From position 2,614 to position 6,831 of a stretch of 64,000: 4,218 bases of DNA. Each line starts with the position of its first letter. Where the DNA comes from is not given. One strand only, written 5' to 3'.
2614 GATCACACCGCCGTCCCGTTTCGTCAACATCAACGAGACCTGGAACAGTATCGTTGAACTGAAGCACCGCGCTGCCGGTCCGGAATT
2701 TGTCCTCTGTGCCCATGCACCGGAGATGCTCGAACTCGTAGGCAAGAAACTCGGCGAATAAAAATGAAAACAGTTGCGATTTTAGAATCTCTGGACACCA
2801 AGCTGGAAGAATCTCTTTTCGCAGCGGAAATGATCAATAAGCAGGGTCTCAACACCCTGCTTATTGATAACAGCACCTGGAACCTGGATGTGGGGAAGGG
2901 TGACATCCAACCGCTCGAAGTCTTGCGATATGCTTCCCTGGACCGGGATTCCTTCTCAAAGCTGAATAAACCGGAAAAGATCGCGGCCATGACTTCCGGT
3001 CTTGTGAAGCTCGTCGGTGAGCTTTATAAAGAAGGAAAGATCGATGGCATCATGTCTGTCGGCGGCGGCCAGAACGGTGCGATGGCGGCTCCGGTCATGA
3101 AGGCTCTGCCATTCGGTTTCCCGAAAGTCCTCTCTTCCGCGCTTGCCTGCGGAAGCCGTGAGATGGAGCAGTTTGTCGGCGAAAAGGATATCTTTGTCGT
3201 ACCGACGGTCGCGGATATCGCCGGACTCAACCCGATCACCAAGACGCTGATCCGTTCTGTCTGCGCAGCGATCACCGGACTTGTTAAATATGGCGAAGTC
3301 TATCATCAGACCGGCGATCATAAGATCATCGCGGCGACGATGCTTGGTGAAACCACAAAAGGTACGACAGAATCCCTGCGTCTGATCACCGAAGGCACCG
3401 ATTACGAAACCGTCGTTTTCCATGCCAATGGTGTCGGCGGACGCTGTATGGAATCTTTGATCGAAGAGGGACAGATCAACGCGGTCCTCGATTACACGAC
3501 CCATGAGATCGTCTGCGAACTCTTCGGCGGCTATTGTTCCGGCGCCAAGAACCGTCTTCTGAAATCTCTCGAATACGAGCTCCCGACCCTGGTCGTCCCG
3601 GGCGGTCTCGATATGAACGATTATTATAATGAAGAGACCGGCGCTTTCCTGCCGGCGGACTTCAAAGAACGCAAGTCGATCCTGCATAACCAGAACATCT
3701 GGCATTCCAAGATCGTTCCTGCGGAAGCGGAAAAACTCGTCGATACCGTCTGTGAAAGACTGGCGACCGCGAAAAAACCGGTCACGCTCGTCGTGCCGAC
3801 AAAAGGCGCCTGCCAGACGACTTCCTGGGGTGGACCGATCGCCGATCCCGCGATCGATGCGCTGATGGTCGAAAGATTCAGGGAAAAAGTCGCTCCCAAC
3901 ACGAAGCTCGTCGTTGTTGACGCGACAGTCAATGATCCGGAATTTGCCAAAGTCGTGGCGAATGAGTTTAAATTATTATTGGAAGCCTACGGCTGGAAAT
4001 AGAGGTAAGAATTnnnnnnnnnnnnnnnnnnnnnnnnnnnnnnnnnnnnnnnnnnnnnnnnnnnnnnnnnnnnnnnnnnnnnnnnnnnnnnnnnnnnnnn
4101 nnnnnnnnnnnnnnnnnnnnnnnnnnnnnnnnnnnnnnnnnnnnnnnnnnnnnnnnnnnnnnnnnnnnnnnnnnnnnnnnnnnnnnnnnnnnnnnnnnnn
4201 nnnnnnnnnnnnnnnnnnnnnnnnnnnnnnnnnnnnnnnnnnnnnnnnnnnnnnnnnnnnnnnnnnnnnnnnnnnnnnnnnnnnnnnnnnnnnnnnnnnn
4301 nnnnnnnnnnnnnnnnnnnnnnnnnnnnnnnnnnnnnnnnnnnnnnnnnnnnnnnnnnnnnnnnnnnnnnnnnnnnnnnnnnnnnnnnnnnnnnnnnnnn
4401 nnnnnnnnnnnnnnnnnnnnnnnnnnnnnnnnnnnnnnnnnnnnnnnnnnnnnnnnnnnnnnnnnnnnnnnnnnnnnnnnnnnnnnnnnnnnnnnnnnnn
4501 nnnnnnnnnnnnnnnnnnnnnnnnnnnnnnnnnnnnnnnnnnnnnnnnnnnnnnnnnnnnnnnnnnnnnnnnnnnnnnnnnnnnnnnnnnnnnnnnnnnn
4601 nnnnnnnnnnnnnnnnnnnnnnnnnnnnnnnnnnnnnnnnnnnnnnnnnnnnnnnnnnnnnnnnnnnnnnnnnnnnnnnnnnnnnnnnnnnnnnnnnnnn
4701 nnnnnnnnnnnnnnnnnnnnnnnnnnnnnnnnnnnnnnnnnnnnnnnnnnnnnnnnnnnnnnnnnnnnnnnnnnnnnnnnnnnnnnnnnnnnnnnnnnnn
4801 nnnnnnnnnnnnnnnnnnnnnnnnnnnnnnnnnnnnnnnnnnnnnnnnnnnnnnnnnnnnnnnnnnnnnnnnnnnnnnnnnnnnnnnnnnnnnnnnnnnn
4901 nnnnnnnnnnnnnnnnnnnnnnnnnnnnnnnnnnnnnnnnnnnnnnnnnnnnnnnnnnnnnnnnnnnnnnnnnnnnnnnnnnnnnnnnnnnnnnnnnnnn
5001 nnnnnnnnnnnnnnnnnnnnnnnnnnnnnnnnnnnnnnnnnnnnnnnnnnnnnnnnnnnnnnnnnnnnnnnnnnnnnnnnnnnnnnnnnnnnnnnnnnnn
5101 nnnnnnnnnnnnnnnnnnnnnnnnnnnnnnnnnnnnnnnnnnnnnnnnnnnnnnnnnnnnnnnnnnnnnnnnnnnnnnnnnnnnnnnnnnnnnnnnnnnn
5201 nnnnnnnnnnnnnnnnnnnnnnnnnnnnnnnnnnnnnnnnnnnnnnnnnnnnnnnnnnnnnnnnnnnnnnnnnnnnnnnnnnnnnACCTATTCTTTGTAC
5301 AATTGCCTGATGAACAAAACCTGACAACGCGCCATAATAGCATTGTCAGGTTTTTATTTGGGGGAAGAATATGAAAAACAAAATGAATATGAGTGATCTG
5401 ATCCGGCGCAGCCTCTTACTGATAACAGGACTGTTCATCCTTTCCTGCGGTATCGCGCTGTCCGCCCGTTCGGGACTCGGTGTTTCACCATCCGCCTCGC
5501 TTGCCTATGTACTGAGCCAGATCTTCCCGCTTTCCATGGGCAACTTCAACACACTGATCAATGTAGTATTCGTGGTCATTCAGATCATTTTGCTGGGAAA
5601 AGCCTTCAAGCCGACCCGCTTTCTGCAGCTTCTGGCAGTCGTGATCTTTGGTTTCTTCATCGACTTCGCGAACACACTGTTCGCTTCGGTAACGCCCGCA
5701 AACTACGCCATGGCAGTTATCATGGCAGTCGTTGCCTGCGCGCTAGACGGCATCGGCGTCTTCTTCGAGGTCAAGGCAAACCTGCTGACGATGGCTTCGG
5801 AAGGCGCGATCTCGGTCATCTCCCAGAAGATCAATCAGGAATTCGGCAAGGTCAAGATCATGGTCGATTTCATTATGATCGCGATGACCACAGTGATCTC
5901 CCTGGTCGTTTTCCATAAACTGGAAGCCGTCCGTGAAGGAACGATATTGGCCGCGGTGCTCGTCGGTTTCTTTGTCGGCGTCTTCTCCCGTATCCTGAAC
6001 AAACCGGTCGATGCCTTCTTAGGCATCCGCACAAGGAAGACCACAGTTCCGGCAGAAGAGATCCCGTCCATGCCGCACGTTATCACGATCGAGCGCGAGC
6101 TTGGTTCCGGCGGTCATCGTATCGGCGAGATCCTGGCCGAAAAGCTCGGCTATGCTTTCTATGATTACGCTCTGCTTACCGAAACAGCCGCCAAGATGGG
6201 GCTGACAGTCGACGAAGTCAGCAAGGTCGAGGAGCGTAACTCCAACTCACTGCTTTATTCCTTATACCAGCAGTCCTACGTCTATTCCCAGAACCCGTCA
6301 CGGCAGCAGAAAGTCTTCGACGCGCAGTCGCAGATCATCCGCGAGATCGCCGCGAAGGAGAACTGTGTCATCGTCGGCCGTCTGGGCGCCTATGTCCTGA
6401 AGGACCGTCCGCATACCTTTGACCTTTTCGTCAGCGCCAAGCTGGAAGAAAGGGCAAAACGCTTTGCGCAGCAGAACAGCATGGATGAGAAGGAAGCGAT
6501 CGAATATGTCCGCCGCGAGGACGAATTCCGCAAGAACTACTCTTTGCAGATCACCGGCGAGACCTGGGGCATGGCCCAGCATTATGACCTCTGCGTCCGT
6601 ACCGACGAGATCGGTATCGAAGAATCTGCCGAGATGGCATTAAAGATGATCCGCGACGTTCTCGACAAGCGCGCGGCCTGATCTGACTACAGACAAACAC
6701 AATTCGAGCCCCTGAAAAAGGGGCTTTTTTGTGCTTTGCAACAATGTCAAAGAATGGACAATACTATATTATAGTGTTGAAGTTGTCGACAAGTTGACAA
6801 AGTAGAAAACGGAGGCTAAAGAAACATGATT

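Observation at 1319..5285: RuBisCO-like protein operon partnered with a UPF0261 (Tm-1-like) ATP-binding protein, an AiiA-type lactonase and a class II aldolase-family enzyme: candidate undescribed lactone/acid-sugar pathway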

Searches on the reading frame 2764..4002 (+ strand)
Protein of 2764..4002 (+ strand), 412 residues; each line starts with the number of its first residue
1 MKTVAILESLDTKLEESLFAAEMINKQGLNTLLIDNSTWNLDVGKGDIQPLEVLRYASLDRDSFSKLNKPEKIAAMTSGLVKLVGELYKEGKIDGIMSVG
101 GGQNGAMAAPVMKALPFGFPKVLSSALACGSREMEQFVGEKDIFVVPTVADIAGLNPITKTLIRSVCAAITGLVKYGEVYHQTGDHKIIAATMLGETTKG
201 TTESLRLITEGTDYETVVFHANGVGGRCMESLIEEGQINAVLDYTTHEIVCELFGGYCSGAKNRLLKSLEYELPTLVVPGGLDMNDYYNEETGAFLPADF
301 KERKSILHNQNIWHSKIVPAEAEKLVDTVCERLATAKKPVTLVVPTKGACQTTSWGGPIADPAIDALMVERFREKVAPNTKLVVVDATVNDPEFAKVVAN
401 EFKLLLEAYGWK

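Call 3: search_protein_families(library=pfam, proteins=[window:2764-4002:+])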
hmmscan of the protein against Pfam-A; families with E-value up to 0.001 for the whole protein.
window:2764-4002:+ (412 aa): 2 families
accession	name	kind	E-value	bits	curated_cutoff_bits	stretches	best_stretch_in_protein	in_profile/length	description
PF23189.1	UPF0261_C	-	2.5e-59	200.6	27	1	187-404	2-216/218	Uncharacterised protein family (UPF0261) C-terminal domain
PF06792.17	UPF0261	-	1.8e-45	155.5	27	1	2-176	1-173/176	Uncharacterised protein family (UPF0261) N-terminal domain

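Call 4: search_protein_families(library=ncbifam, proteins=[window:2764-4002:+])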
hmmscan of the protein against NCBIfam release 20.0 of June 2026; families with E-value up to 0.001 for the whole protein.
window:2764-4002:+ (412 aa): 4 families
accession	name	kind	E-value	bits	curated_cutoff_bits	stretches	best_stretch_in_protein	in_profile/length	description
NF002674.0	PRK02399.1-2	subfamily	3.1e-101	339.1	335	1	1-407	2-402/410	hypothetical protein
NF002676.0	PRK02399.1-4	equivalog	2.2e-71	241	556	1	2-403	5-401/415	hypothetical protein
NF002673.0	PRK02399.1-1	equivalog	2.4e-70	237.6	520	1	2-407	3-400/404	hypothetical protein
NF002675.0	PRK02399.1-3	equivalog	4.6e-53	180.4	648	1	1-404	1-394/398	hypothetical protein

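Call 13: search_solved_structures(query=window:2764-4002:+, max_evalue=0.001, show_alignments=3)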
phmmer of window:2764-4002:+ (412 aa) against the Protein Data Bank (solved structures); distinct sequences matched with E-value up to 0.001: 4.
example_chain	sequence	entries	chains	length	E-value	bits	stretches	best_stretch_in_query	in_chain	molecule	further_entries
3wry_A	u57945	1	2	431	7.2e-42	146.9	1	72-402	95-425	Tm-1 protein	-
3wrw_A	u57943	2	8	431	7.9e-42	146.8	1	72-402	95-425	Tm-1 protein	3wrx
9mpy_A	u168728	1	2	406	1e-40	143.1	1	6-400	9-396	UPF0261 domain-containing protein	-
3wrv_A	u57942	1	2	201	8.8e-12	47.9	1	72-174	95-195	Tm-1 protein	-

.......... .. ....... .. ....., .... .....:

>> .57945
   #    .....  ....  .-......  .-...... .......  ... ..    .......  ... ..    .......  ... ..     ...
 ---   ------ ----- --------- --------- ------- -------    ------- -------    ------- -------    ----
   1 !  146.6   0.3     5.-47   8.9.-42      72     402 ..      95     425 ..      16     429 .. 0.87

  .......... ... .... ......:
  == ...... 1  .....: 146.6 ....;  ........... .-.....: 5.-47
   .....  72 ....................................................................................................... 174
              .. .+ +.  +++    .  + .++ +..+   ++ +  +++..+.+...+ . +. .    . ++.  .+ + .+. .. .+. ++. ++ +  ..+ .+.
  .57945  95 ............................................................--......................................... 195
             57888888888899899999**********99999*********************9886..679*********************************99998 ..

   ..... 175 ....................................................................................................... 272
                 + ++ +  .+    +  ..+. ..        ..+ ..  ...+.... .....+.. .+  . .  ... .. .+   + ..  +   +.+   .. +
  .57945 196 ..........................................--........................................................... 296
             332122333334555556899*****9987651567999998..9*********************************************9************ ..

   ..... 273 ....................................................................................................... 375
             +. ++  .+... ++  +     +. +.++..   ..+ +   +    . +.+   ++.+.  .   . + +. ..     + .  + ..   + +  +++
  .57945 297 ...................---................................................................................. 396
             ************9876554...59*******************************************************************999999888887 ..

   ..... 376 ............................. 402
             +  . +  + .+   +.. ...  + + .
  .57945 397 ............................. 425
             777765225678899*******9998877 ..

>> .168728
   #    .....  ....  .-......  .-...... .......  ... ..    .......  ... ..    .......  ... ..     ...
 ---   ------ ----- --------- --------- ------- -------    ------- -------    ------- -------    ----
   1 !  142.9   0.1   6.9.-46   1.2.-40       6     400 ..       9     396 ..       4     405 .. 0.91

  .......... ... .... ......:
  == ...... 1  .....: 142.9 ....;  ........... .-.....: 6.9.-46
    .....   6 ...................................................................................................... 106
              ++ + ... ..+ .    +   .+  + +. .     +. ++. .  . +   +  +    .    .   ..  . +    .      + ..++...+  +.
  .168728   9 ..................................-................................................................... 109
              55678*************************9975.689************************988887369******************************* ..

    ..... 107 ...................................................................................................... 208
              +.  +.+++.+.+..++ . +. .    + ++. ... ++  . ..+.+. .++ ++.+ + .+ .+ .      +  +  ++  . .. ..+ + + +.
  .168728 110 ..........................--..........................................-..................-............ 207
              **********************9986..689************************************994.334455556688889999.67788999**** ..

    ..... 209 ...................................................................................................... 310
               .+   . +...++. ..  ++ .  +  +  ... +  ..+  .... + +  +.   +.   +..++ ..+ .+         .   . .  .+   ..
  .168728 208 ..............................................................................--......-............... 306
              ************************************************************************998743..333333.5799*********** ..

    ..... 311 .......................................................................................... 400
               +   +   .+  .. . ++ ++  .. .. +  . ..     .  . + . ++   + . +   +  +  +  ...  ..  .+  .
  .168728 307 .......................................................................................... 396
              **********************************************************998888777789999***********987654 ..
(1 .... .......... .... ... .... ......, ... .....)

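Call 60: find_related_loci(query=window:2764-4002:+, collection=metagenome_contigs, flank=8000)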
Query window:2764-4002:+ (412 aa) in metagenome_contigs; peptide patterns used: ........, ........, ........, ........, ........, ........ (x = any residue, [..] = any of these).
135 stretches matched a pattern; 9 encode a relative of the query (tblastn E <= 1e-3); 9 distinct loci.
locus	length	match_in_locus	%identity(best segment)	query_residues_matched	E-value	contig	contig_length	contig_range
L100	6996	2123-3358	93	1-412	0e+0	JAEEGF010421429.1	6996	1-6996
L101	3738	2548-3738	94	1-397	0e+0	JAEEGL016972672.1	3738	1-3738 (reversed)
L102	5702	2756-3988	83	1-411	0e+0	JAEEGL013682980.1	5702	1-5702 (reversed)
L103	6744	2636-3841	36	1-412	3e-67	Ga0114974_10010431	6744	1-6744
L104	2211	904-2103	33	2-407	2e-61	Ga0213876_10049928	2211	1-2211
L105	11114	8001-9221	29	1-407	1e-46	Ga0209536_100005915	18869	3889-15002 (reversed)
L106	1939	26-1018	27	71-398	2e-34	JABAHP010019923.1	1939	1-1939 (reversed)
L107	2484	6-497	32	241-407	4e-22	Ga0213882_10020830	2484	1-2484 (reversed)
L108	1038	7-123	41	356-394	4e-5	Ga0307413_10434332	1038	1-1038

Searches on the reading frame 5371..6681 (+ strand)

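Call 3: search_protein_families(library=pfam, proteins=[window:5371-6681:+])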
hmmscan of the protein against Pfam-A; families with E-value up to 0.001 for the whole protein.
window:5371-6681:+ (436 aa): 4 families
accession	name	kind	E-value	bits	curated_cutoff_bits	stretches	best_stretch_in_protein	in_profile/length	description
PF13189.12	Cytidylate_kin2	-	1.2e-52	179.1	28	1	237-412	1-175/176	Cytidylate kinase-like family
PF19700.5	DUF6198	-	1.1e-12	48.5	27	1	5-214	1-210/217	Family of unknown function (DUF6198)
PF02224.24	Cytidylate_kin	-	2.6e-05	24.5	26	1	310-425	93-207/211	Cytidylate kinase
PF02588.21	YitT_membrane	-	0.00045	20.1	24.3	1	16-176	4-157/205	Uncharacterised 5xTM membrane BCR, YitT family COG1284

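Call 4: search_protein_families(library=ncbifam, proteins=[window:5371-6681:+])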
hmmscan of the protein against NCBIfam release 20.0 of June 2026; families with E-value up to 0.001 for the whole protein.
window:5371-6681:+ (436 aa): 3 families
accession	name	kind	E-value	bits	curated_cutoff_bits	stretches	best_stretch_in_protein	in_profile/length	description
TIGR02173.1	cyt_kin_arch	equivalog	1.1e-13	51.5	102.1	1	320-419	62-161/169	(d)CMP kinase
NF052291.1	membrane_YczE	equivalog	1.9e-09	37.6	205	1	12-205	2-182/185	membrane protein YczE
TIGR00017.1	cmk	equivalog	6.5e-06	26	135.55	1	310-383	101-172/217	(d)CMP kinase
